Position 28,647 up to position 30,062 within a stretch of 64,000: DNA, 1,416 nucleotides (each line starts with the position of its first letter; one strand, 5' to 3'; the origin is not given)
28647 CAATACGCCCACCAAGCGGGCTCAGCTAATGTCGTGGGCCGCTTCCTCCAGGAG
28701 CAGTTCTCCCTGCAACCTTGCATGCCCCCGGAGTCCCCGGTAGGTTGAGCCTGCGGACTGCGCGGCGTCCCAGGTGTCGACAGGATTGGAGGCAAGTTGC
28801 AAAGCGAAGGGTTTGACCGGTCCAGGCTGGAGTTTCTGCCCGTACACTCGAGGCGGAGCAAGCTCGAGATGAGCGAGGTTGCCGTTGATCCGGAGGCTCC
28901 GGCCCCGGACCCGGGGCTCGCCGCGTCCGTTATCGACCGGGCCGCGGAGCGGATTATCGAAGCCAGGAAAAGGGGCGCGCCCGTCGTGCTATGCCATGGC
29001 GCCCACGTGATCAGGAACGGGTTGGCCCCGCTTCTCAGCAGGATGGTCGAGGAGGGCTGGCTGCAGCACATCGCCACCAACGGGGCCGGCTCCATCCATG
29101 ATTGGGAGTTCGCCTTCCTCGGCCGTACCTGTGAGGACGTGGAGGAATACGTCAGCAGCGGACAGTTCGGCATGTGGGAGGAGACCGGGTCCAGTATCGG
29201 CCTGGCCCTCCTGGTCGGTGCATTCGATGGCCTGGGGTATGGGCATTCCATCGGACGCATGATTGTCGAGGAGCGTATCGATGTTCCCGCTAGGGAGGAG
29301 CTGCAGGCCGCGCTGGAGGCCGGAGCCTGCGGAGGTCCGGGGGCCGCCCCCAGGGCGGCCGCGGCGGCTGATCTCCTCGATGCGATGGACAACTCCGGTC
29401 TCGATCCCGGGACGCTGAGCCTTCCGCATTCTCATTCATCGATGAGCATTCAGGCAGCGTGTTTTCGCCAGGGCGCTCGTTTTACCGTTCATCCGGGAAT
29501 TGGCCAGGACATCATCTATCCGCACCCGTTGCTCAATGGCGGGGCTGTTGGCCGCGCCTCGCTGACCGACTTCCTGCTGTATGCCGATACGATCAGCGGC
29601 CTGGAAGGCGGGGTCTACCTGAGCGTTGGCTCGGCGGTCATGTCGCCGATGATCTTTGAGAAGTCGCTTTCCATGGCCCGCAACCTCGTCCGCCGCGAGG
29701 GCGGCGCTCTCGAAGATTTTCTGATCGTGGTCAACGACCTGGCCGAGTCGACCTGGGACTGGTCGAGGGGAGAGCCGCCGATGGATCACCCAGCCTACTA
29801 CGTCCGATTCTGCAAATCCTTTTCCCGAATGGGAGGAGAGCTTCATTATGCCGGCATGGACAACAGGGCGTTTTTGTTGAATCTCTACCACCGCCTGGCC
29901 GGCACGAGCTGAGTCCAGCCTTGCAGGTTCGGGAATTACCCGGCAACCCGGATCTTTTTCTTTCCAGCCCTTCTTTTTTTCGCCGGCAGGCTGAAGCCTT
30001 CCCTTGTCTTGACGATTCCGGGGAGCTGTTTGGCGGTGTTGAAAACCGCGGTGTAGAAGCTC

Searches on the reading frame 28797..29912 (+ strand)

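Call 30: search_protein_families(library=pfam, proteins=[window:28797-29912:+], max_evalue=0.001)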
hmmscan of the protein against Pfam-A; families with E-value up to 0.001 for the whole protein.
window:28797-29912:+ (371 aa): 1 family
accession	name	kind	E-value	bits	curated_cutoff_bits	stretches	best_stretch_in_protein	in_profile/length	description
PF21570.3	ArgZ-like_C_2nd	-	7.2e-05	23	27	1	49-110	3-64/213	Arginine dihydrolase ArgZ-like, C-terminal, Rossmann fold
